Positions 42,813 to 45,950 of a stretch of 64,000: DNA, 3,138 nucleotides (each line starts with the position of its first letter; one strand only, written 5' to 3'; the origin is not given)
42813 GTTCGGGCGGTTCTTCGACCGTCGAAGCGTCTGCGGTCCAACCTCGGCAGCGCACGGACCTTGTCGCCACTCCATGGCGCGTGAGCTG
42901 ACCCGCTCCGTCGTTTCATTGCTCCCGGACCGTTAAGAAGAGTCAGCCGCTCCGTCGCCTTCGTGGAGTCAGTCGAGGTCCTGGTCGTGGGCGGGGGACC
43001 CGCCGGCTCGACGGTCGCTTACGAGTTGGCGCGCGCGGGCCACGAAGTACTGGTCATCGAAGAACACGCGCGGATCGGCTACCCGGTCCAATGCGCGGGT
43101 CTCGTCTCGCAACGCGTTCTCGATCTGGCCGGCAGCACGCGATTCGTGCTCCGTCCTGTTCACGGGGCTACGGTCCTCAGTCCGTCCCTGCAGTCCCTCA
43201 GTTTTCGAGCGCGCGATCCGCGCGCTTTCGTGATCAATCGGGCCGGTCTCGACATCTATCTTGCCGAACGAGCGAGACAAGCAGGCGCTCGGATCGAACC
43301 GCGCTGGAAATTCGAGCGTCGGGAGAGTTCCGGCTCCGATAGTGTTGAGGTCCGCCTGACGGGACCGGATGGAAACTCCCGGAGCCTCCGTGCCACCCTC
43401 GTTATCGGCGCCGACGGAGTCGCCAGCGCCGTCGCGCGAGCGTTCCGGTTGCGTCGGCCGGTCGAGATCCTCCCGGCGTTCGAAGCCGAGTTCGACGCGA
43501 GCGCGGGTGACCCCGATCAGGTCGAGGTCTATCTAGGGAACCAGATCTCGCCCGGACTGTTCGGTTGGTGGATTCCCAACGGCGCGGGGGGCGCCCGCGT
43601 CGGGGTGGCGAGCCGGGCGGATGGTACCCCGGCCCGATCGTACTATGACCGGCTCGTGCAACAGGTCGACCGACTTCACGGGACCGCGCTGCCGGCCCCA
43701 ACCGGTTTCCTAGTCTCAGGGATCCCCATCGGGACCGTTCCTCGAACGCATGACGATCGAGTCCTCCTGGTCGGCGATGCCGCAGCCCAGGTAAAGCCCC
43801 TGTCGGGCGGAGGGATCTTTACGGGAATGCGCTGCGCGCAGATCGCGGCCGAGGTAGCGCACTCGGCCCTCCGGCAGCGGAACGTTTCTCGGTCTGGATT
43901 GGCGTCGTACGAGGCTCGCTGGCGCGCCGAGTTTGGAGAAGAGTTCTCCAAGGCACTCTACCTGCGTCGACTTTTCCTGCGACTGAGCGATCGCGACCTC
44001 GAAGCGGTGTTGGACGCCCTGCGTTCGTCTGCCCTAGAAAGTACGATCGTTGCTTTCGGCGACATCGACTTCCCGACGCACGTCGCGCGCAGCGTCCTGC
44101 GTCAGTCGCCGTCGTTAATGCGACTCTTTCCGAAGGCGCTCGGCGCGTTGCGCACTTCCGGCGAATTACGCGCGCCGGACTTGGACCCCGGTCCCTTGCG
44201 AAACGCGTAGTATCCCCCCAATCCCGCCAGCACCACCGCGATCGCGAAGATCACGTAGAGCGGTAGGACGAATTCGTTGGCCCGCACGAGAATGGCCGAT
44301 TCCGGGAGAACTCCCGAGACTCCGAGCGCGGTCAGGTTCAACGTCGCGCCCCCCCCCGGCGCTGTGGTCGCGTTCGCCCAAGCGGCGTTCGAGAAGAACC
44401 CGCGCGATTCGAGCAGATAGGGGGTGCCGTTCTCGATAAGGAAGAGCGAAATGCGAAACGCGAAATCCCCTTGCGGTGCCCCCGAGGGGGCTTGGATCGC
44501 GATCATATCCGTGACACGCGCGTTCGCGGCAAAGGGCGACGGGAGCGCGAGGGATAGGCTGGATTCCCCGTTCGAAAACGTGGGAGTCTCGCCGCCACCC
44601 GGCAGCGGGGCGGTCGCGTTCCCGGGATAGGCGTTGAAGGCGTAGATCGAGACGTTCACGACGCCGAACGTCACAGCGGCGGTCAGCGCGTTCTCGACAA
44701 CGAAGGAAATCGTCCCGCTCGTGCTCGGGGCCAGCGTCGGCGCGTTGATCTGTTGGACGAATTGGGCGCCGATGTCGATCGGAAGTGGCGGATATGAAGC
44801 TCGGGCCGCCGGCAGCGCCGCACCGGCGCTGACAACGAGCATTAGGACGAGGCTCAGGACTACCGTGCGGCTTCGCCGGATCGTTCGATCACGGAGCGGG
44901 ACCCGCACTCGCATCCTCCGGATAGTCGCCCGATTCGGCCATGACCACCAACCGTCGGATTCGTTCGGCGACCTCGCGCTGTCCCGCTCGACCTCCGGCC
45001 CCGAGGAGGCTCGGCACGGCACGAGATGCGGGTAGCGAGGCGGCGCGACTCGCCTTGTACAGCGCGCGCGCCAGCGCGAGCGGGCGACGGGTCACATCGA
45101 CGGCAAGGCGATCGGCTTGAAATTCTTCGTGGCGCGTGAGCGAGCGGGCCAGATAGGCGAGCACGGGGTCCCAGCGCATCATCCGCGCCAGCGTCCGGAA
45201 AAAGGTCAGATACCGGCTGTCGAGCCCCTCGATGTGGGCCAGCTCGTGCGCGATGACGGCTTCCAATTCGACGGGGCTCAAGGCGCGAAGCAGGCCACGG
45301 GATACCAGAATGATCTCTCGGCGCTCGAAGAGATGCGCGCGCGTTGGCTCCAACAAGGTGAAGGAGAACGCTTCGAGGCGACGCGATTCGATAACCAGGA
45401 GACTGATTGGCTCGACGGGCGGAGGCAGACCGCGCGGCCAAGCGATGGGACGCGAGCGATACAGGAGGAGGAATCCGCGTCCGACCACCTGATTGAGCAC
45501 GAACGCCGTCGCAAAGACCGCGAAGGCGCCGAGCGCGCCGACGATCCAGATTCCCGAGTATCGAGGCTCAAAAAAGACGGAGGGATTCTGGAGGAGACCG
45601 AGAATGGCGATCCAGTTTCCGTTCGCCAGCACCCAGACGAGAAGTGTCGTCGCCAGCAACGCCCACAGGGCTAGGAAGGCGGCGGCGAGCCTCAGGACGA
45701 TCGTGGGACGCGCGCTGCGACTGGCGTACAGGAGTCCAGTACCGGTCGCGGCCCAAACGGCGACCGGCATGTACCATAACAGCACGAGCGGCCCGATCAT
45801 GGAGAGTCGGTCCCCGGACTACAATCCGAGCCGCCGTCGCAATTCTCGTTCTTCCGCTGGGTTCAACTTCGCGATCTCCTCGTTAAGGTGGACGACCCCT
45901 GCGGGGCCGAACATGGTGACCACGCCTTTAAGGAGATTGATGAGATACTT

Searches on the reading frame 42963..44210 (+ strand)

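Call 39: search_protein_families(library=pfam, proteins=[window:42963-44210:+], max_evalue=0.001)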
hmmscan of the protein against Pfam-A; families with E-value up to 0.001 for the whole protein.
window:42963-44210:+ (415 aa): 13 families
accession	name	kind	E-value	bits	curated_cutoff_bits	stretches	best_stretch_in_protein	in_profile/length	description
PF01494.25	FAD_binding_3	-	2.7e-24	86.5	22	1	4-319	2-337/349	FAD binding domain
PF01266.30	DAO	-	9.3e-10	39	27.9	1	6-39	2-35/353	FAD dependent oxidoreductase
PF13450.12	NAD_binding_8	-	1.7e-09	38.3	21.9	1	8-40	1-33/68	NAD(P)-binding Rossmann-like domain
PF05834.18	Lycopene_cycl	-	2.4e-07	30.6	23.4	1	6-323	2-314/380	Lycopene cyclase protein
PF12831.13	FAD_oxidored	-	6e-06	26.2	27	1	5-39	1-35/416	FAD dependent oxidoreductase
PF07992.20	Pyr_redox_2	-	1.3e-05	25.2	26.1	1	5-35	2-32/291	Pyridine nucleotide-disulphide oxidoreductase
PF03486.20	HI0933_like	-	1.6e-05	24.9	50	1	5-46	2-43/244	HI0933-like protein Rossmann domain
PF00890.30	FAD_binding_2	-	2.1e-05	24.3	20.4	1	6-39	2-35/414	FAD binding domain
PF22578.2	GGR_cat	-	5.7e-05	23.3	27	1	182-234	15-70/88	Geranylgeranyl reductase catalytic domain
PF00070.33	Pyr_redox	-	6.2e-05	23.9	22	1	6-39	2-35/82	Pyridine nucleotide-disulphide oxidoreductase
PF04820.20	Trp_halogenase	-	9.6e-05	21.8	21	0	6-35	2-35/458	Tryptophan halogenase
PF01946.23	Thi4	-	0.00018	21.3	26.2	1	4-46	18-61/235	Thi4 family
PF01134.28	GIDA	-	0.00042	19.9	22.1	1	6-35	2-31/391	Glucose inhibited division protein A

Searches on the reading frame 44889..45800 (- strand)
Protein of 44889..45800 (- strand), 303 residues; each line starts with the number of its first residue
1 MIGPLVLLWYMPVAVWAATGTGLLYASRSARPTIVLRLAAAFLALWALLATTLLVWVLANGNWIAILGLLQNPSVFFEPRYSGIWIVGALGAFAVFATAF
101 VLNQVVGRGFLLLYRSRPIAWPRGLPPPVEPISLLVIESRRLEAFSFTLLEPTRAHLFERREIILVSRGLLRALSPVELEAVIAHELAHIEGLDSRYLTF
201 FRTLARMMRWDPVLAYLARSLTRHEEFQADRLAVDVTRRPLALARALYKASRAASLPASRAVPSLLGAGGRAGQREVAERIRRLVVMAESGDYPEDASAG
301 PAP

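Call 38: search_protein_families(library=pfam, proteins=[window:44889-45800:-], max_evalue=0.001)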
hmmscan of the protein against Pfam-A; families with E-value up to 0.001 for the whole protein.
window:44889-45800:- (303 aa): 2 families
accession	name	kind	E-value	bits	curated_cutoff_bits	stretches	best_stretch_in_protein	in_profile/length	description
PF01435.24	Peptidase_M48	-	2.8e-12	47.3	20.3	1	160-251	45-165/186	Peptidase family M48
PF05569.17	Peptidase_M56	-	5.2e-06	26.3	31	1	162-236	176-250/296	BlaR1 peptidase M56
